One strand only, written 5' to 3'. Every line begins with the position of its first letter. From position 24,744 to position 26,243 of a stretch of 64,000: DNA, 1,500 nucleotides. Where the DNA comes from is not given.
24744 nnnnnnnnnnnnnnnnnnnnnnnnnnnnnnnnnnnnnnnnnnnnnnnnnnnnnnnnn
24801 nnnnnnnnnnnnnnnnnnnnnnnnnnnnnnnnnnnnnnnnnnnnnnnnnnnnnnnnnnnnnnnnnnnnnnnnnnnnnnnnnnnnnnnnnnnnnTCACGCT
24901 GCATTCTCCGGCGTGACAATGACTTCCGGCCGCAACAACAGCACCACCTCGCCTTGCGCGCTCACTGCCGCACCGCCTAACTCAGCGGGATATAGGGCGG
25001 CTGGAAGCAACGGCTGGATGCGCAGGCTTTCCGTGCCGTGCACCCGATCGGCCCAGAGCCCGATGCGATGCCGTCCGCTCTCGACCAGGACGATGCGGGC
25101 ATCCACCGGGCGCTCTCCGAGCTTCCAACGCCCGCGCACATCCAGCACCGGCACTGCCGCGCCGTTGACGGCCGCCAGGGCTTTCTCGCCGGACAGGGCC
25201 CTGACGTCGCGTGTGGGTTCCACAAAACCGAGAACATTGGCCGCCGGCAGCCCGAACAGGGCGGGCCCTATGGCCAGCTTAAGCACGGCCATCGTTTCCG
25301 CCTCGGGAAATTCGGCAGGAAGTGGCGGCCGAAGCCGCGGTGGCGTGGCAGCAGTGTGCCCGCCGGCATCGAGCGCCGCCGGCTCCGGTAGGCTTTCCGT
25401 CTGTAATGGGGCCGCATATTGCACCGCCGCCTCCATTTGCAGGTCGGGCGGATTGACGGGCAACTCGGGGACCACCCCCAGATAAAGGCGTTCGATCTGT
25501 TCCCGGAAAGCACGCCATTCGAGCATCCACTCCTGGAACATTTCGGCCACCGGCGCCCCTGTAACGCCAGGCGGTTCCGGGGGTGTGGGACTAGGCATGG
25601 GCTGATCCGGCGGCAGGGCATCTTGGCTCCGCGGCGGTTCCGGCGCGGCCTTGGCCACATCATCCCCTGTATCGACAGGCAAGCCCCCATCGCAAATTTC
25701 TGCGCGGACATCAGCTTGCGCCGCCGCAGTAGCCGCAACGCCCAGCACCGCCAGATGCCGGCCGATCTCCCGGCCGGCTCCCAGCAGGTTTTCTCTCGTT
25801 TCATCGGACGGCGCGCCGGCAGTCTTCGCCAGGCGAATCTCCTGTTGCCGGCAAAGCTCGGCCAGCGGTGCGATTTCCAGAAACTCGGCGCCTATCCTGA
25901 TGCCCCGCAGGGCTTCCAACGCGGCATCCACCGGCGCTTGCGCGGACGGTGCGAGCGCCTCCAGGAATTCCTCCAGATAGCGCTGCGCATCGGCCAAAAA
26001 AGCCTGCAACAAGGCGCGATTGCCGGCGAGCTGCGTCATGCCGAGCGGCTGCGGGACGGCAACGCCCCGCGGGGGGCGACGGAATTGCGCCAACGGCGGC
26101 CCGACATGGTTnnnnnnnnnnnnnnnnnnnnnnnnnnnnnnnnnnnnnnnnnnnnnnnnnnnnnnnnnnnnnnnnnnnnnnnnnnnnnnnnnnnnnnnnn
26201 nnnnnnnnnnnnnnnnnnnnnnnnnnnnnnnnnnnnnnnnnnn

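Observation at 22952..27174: Sigma54-driven, kinase-less chemosensory-like operon ending in an MCP-like protein and led by a GGDEF cyclase, inserted between flgA and fliC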

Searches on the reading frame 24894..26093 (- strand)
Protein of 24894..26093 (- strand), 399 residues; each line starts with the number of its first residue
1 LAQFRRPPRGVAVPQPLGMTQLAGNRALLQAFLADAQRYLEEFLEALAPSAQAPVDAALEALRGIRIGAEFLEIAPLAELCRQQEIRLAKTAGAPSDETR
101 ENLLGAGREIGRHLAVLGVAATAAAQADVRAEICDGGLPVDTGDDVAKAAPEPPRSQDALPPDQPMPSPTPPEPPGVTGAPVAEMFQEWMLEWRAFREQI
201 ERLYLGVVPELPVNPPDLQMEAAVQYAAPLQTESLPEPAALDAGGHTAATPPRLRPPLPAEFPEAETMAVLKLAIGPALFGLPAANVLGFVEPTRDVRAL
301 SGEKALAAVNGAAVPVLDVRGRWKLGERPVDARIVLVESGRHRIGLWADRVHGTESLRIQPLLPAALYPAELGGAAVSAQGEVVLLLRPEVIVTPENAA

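Call 3: search_protein_families(library=pfam, proteins=[window:24894-26093:-], max_evalue=1)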
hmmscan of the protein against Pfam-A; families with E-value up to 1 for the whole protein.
window:24894-26093:- (399 aa): 2 families
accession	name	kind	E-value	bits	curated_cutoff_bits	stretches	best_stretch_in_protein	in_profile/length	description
PF01584.24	CheW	-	4.6e-13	49.4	23.5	1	273-393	5-134/138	CheW-like domain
PF01627.28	Hpt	-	0.032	14.9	24.6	1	28-97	2-67/84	Hpt domain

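Call 4: search_protein_families(library=ncbifam, proteins=[window:24894-26093:-], max_evalue=1)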
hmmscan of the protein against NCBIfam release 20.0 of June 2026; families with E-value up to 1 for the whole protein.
window:24894-26093:- (399 aa): 1 family
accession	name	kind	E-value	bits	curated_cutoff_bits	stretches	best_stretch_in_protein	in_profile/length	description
NF041336.1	CheA_Halo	equivalog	8.3e-05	21.4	950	1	269-387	543-661/666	chemotaxis protein CheA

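Call 9: find_homologous_proteins(query=window:24894-26039:-, max_evalue=0.001)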
Query window:24894-26039:- (381 aa): 13 proteins with E <= 0.001 among 8000 candidates.
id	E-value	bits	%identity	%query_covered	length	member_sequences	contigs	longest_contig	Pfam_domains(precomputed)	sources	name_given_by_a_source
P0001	3.3e-239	811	100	100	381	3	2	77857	PF01584.25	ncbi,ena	-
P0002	4.5e-175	600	78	100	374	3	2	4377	PF01584.25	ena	-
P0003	6.3e-173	593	78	100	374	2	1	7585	PF01584.25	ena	-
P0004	1.4e-159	549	72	100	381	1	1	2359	PF01584.25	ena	-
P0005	5.4e-124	432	60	98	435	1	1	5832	PF01584.25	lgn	-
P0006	4.1e-118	413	61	100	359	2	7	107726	PF01584.25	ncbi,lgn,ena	-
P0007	1.5e-96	342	54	98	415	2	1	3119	PF01584.25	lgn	-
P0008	3.4e-89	318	56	58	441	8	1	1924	PF01584.25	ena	-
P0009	5.0e-89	317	55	58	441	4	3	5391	PF01584.25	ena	-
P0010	1.6e-86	309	58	57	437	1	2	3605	PF01584.25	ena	-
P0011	2.4e-81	292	51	72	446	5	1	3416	PF01584.25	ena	-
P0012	2.2e-74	269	47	98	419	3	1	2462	PF01584.25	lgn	-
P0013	5.2e-58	215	80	35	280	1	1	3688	PF01584.25,PF07584.17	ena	-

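Call 11: find_related_loci(query=A1, collection=genome_contigs, flank=10000)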
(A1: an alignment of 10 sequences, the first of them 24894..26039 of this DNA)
Query A1 (381 aa) in genome_contigs; peptide patterns used: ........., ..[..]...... (x = any residue, [..] = any of these).
127 stretches matched a pattern; 27 encode a relative of the query (tblastn E <= 1e-3); 27 distinct loci.
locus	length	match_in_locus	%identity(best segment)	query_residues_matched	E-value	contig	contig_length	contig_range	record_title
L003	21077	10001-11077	61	1-381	2e-105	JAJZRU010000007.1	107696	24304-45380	MAG: Proteobacteria bacterium isolate SKS3.bin107 NODE_240_length_107696_cov_10.309401, whole genome shotgun sequence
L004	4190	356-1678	56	1-381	2e-65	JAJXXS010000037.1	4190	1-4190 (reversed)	MAG: Proteobacteria bacterium isolate BP6.bin38 NODE_50909_length_4190_cov_3.215850, whole genome shotgun sequence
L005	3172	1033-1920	28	5-306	2e-9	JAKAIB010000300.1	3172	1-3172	MAG: Proteobacteria bacterium isolate WY3.bin158 NODE_72046_length_3172_cov_3.341544, whole genome shotgun sequence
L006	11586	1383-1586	44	10-72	3e-9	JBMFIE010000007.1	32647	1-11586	MAG: Thiomonas sp. isolate KM4324-15 NODE_7_length_32647_cov_9.253147, whole genome shotgun sequence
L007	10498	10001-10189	46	10-67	5e-9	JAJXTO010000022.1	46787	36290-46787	MAG: Proteobacteria bacterium isolate BP4.bin57 NODE_676_length_46787_cov_14.647728, whole genome shotgun sequence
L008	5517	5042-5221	47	13-67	4e-9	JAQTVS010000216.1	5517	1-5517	MAG: Thiomonas sp. isolate STB_93 NODE_46150_length_5517_cov_3.334879_Sandtown_B, whole genome shotgun sequence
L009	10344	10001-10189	48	10-67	1e-8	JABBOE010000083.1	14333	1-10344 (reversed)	MAG: Proteobacteria bacterium isolate G2_65 NODE_2287_length_14333_cov_6.48564, whole genome shotgun sequence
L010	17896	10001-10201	51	5-67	1e-8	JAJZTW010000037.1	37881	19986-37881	MAG: Proteobacteria bacterium isolate SKS3.bin93 NODE_1503_length_37881_cov_4.596493, whole genome shotgun sequence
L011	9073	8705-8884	47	13-67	2e-8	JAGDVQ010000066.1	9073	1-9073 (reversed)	MAG: Thiomonas sp. isolate KUB_Bin09 NODE_1520_length_9073_cov_3.836882, whole genome shotgun sequence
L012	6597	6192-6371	49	13-67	2e-8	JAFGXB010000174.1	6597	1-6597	MAG: Burkholderiaceae bacterium isolate ZodW_Metabat.308 k87_13166115, whole genome shotgun sequence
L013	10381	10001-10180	47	10-64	6e-8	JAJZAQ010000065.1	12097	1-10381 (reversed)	MAG: Proteobacteria bacterium isolate HSP1.bin20 NODE_3512_length_12097_cov_2.028321, whole genome shotgun sequence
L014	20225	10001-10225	41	3-72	7e-8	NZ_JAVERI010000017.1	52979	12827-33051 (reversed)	MAG: Thiomonas sp. isolate BF1_11 scaffold_1053_c1_biofilm_2017, whole genome shotgun sequence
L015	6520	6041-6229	45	10-67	9e-8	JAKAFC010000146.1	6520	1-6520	MAG: Proteobacteria bacterium isolate WY1.bin70 NODE_20465_length_6520_cov_2.345221, whole genome shotgun sequence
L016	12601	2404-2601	45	10-70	1e-7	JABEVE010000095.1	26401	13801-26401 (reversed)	MAG: Burkholderiales bacterium isolate MAG 22 k99_1973446, whole genome shotgun sequence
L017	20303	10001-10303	40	5-97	2e-7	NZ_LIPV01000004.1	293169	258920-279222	Thiomonas bhubaneswarensis strain DSM 18181 DSM_18181_04, whole genome shotgun sequence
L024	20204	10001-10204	47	10-72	5e-7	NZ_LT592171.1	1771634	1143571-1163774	Thiomonas delicata strain DSM 16361, whole genome shotgun sequence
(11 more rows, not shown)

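Call 29: search_solved_structures(query=A1, max_evalue=10, show_alignments=3)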
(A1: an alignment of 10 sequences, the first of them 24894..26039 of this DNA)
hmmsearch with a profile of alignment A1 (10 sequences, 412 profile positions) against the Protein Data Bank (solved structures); distinct sequences matched with E-value up to 10: 15.
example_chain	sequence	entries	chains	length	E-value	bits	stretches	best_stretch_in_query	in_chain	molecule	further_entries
2qdl_A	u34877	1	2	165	0.00012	25.1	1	321-366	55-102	Chemotaxis signal transduction protein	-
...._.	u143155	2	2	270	0.12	15.2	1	59-210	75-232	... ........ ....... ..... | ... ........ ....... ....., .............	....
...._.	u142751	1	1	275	0.12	15.1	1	58-210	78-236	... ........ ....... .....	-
3oe7_G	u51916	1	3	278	0.12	15.1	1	59-210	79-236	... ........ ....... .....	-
2hld_G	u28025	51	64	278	0.13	15.1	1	58-210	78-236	ATP synthase gamma chain, mitochondrial | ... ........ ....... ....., MITOCHONDRIAL | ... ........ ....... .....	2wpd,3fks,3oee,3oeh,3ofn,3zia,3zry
8f39_G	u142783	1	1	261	0.14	15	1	59-210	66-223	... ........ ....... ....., mitochondrial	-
8f29_G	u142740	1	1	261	0.14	15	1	59-210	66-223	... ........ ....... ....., mitochondrial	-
4j40_A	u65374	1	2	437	0.15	14.9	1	58-161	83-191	FimX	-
3hva_A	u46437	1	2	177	0.15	14.9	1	58-130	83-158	Protein FimX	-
2xok_G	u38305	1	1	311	0.16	14.8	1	58-210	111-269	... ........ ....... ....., MITOCHONDRIAL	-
8c5v_E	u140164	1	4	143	0.41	13.4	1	299-400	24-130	Chemotaxis protein CheW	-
5a4n_A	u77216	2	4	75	0.55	13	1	317-354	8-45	BPSL1147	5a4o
8c5v_A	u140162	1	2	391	1.5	11.6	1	286-401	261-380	Chemotaxis protein CheA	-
4jpb_A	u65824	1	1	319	2.4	10.9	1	284-405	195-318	Chemotaxis protein CheA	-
2ch4_A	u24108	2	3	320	2.5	10.9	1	284-405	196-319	CHEMOTAXIS PROTEIN CHEA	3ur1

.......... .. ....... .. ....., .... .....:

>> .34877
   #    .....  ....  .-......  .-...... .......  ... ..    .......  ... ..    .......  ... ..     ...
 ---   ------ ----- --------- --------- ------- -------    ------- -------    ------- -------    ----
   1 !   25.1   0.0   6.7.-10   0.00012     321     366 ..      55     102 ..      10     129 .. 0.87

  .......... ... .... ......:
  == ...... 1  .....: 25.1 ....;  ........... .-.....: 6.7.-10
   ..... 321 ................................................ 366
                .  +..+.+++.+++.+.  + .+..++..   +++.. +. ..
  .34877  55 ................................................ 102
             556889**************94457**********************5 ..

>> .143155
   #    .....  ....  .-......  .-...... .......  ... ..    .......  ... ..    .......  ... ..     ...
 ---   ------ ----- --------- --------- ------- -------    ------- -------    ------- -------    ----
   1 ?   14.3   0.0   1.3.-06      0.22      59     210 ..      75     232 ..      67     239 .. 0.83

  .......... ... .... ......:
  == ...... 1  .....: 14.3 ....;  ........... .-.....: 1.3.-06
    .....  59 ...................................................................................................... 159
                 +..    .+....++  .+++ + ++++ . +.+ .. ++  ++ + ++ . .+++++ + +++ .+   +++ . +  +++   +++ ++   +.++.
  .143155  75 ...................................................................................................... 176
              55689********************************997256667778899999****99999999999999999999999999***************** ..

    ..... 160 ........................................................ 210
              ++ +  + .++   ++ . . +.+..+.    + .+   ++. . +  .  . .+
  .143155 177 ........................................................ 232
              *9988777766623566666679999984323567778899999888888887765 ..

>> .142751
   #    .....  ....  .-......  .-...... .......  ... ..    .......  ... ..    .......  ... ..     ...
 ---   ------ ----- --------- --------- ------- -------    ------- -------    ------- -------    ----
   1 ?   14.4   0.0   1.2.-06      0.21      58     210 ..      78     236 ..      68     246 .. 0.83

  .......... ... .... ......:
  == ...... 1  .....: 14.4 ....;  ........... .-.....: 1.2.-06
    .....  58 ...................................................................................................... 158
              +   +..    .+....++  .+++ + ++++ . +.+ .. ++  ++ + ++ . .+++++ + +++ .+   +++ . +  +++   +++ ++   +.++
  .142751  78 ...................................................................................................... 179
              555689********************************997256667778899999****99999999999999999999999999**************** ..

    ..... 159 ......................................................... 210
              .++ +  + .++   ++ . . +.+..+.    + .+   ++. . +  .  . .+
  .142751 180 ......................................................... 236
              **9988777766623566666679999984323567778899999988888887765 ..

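Call 71: search_protein_families(library=pfam, proteins=[L024:8884-9870:+, L024:9959-11392:+, L024:11377-11988:+, L024:11985-13223:+], max_evalue=1)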
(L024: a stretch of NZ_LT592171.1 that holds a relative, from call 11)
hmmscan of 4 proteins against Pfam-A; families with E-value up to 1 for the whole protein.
L024:8884-9870:+ (328 aa): 2 families
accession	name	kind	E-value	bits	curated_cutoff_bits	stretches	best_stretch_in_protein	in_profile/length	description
PF00990.26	GGDEF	-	3.6e-37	128.1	23.8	1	161-311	3-156/161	Diguanylate cyclase, GGDEF domain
PF22335.1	Cas10-Cmr2_palm2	-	0.14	12.7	27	1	238-311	58-125/133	Cas10/Cmr2, second palm domain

L024:9959-11392:+ (477 aa): 2 families
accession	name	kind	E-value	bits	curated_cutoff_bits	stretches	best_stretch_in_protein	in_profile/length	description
PF01627.28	Hpt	-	0.0041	17.8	24.6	1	14-105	1-74/84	Hpt domain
PF01584.24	CheW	-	0.27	11.3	23.5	1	345-464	7-133/138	CheW-like domain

L024:11377-11988:+ (203 aa): 1 family
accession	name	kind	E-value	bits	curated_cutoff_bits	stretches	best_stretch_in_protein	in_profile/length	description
PF01584.24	CheW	-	3.5e-15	56.3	23.5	1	39-134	3-96/138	CheW-like domain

L024:11985-13223:+ (412 aa): 1 family
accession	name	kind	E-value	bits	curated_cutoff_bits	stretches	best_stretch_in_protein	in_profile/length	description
PF12296.13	HsbA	-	0.033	15.1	33.5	1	279-353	18-86/121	Hydrophobic surface binding protein A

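Call 76: predict_structure(alignment_id=A1)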
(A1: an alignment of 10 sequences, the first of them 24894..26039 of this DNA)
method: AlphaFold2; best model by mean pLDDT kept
length: 381 residues; sequences in the alignment: 10
mean_pLDDT: 59.1   pTM: 0.33
mean pLDDT of the five models: 59.1, 55.8, 54.8, 52.9, 50.2
residues with pLDDT >= 90: 43; 70-90: 95; 50-70: 92; < 50: 151
segments of 3 or more residues with pLDDT < 50: 1-5, 110-134, 136-168, 181-243, 276-286, 347-350, 379-381
pLDDT, mean of each block of 10 residues (from residue 1): 51 88 92 76 90 85 92 79 92 91 62 36 28 33 35 37 46 48 40 35 28 29 31 40 58 77 77 54 49 58 61 69 73 71 54 59 69 57 34
secondary structure, 60 per line:
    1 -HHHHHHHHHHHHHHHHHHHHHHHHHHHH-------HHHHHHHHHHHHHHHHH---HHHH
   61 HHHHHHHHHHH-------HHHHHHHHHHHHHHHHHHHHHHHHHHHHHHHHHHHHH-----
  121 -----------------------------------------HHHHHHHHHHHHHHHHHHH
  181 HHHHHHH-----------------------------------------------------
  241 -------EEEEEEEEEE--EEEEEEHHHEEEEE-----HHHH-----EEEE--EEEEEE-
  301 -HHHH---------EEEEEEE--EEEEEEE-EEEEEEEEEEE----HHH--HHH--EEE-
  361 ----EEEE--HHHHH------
elements in order: H2-29 H37-53 H57-71 H79-115 H162-187 E248-257 E260-265 E269-273 H279-282 E288-291 E294-299 H302-305 E315-321 E324-330 E332-342 E357-359 E365-368 H371-375

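Call 81: fold_search(model_id=the predicted structure, library=pdb)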
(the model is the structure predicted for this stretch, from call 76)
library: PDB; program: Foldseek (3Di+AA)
matches with E <= 10: 486; with E <= 0.001: 18
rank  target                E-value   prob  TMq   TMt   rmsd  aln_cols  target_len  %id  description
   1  1b3q_A                4.7e-08  1.00  0.29  0.30   3.6       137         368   17  CRYSTAL STRUCTURE OF CHEA-289, A SIGNAL TRANSDUCING HISTIDINE KINASE (released 1999-12-15)
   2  2ch4_B                5.0e-08  1.00  0.29  0.36   3.4       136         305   18  Complex between Bacterial Chemotaxis histidine kinase CheA domains P4 and P5 and receptor-adaptor protein CheW (released 2006-04-18)
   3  2ch4_A                5.0e-08  1.00  0.28  0.33   3.3       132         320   17  Complex between Bacterial Chemotaxis histidine kinase CheA domains P4 and P5 and receptor-adaptor protein CheW (released 2006-04-18)
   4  4jpb_A                1.9e-07  1.00  0.29  0.77   3.3       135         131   18  The structure of a ternary complex between CheA domains P4 and P5 with CheW and with an unzipped fragment of TM14, a c (released 2013-08-28)
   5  2qdl_B                3.2e-07  1.00  0.29  0.70   4.2       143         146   21  Crystal structure of scaffolding protein TtCheW from Thermoanaerobacter tengcongensis (released 2007-09-04)
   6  1b3q_B                3.4e-07  1.00  0.27  0.28   3.5       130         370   17  CRYSTAL STRUCTURE OF CHEA-289, A SIGNAL TRANSDUCING HISTIDINE KINASE (released 1999-12-15)
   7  6s1k_C                3.4e-07  1.00  0.28  0.66   4.1       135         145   17  E. coli Core Signaling Unit, carrying QQQQ receptor mutation (released 2020-01-22)
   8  3ur1_A                4.5e-07  1.00  0.28  0.39   3.5       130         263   18  The structure of a ternary complex between CheA domains P4 and P5 with CheW and with a truncated fragment of TM14, a c (released 2012-03-07)
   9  2qdl_A                5.0e-07  1.00  0.29  0.65   4.4       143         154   21  Crystal structure of scaffolding protein TtCheW from Thermoanaerobacter tengcongensis (released 2007-09-04)
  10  8c5v_A                7.5e-07  1.00  0.28  0.28   2.8       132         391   19  Chemotaxis core signalling unit from E protein lysed E. coli cells (released 2023-09-13)
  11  6s1k_A                8.9e-07  1.00  0.30  0.29   3.0       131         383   18  E. coli Core Signaling Unit, carrying QQQQ receptor mutation (released 2020-01-22)
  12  9a72_B                8.9e-07  1.00  0.27  0.59   5.7       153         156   14  Integrative model of YFMS-CHEW by crosslinking MS and deep learning (released 2024-09-18)
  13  3ja6_C                3.2e-06  1.00  0.27  0.27   3.7       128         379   18  Cryo-electron Tomography and All-atom Molecular Dynamics Simulations Reveal a Novel Kinase Conformational Switch in Ba (released 2015-12-09)
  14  2ch4_Y                4.6e-06  1.00  0.29  0.70   3.4       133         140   14  Complex between Bacterial Chemotaxis histidine kinase CheA domains P4 and P5 and receptor-adaptor protein CheW (released 2006-04-18)
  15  2ho9_MODEL_1_A        5.4e-06  1.00  0.25  0.51   6.7       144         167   18  Solution Structure of chemotaxi protein CheW from Escherichia coli (released 2007-07-10)
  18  2ch4_W                1.0e-04  1.00  0.28  0.69   4.8       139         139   14  Complex between Bacterial Chemotaxis histidine kinase CheA domains P4 and P5 and receptor-adaptor protein CheW (released 2006-04-18)
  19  3kyj_A                2.3e-02  1.00  0.23  0.62  12.3       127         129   19  Crystal structure of the P1 domain of CheA3 in complex with CheY6 from R. sphaeroides (released 2010-02-16)
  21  3kyi_A                3.6e-02  1.00  0.23  0.63   2.8       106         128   19  Crystal structure of the phosphorylated P1 domain of CheA3 in complex with CheY6 from R. sphaeroides (released 2010-02-16)
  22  1tqg                  4.0e-02  1.00  0.22  0.75   2.3        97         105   18  CheA phosphotransferase domain from Thermotoga maritima (released 2004-09-07)
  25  1i5n_B                7.9e-02  1.00  0.22  0.66   2.1        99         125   16  Crystal structure of the P1 domain of CheA from Salmonella typhimurium (released 2001-07-11)
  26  7c1i_A                8.4e-02  1.00  0.23  0.70   2.2       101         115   16  Crystal structure of histidine-containing phosphotransfer protein B (HptB) from Pseudomonas aeruginosa PAO1 (released 2020-11-04)
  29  2lp4_MODEL_1_A        1.2e-01  1.00  0.21  0.35  17.4       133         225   17  Solution structure of P1-CheY/P2 complex in bacterial chemotaxis (released 2012-10-24)
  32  1i5n_A                1.7e-01  0.97  0.18  0.48  10.9       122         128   19  Crystal structure of the P1 domain of CheA from Salmonella typhimurium (released 2001-07-11)
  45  1i5n_D                3.2e-01  0.99  0.21  0.60  13.0       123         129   17  Crystal structure of the P1 domain of CheA from Salmonella typhimurium (released 2001-07-11)
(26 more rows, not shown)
